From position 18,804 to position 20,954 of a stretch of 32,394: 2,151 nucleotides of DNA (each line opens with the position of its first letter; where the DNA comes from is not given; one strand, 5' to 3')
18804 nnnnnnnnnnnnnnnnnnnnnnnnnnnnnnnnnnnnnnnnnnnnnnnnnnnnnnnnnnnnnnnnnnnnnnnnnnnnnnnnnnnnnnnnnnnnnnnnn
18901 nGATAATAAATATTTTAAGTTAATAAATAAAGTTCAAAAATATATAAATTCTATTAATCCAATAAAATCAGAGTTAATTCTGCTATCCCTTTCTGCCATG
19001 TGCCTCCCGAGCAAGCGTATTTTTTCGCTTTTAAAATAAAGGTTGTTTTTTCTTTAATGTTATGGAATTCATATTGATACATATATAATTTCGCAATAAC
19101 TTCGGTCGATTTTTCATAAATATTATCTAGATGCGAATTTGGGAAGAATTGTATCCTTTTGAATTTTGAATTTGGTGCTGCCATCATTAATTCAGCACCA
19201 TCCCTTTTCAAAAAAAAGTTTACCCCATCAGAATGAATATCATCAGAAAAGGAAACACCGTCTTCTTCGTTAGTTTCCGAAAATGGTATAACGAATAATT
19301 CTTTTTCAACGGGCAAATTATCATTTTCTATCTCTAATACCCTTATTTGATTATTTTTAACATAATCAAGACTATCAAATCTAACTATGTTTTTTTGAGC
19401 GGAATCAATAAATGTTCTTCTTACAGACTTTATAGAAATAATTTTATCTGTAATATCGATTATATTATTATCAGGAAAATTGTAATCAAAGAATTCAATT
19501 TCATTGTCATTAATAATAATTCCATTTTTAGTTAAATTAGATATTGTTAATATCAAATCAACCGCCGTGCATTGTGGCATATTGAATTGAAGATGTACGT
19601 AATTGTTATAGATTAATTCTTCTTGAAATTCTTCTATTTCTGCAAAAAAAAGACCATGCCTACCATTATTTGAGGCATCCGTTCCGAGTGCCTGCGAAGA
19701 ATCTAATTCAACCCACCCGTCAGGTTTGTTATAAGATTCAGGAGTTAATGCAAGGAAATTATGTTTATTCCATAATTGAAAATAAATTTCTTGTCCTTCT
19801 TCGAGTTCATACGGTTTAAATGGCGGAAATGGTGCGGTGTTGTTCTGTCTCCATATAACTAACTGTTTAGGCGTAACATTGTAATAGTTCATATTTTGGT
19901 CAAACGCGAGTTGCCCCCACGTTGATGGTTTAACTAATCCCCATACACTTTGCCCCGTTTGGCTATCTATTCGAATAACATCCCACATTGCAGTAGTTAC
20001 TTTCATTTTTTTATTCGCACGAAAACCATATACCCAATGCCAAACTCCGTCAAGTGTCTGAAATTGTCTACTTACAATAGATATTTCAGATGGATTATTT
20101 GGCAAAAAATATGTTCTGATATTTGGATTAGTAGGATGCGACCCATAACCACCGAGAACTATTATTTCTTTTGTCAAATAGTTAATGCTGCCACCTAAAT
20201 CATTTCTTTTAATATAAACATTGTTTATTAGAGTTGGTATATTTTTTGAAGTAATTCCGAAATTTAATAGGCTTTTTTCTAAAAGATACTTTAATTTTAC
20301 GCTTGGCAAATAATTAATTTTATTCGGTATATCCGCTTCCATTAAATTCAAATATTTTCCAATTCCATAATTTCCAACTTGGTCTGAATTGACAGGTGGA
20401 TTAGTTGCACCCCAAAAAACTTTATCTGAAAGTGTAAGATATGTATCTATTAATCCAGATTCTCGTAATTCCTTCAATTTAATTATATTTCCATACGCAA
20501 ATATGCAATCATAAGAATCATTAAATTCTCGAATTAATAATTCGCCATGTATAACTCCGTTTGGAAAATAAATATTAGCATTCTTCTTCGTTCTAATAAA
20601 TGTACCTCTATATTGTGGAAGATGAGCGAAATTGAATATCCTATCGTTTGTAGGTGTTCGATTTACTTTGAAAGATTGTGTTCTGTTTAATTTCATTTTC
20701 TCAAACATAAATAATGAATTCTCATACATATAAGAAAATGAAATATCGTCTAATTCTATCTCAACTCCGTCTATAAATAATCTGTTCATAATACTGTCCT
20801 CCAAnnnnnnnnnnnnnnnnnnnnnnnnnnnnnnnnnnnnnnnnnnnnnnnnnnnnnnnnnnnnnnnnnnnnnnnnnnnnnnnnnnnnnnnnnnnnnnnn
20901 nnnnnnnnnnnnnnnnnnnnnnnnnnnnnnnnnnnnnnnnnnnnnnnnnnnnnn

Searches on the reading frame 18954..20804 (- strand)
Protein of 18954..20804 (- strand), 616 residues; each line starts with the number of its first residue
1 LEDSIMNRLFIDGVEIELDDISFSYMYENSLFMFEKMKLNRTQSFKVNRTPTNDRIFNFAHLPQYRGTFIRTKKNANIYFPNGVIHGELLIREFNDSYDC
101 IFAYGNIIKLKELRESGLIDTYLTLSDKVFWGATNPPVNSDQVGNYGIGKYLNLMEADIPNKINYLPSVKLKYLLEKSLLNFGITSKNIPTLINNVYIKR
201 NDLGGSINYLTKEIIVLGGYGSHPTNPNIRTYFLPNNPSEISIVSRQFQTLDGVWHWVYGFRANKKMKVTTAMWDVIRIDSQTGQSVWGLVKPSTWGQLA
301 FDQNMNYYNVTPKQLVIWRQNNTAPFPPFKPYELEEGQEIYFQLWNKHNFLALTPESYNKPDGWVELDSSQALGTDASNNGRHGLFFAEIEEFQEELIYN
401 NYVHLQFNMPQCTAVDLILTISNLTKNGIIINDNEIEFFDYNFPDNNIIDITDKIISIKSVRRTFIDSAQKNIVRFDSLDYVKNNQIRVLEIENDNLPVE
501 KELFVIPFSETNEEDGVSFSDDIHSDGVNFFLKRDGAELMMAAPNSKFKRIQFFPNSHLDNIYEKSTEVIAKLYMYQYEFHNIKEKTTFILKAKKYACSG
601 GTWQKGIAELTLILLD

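Call 11: search_protein_families(library=phrogs, proteins=[window:18954-20804:-], max_evalue=0.001)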
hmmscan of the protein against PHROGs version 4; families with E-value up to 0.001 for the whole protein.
window:18954-20804:- (616 aa): 1 family
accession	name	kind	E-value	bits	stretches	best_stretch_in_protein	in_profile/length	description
phrog_33698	-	unknown function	1.8e-06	27.9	1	400-511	370-490/621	-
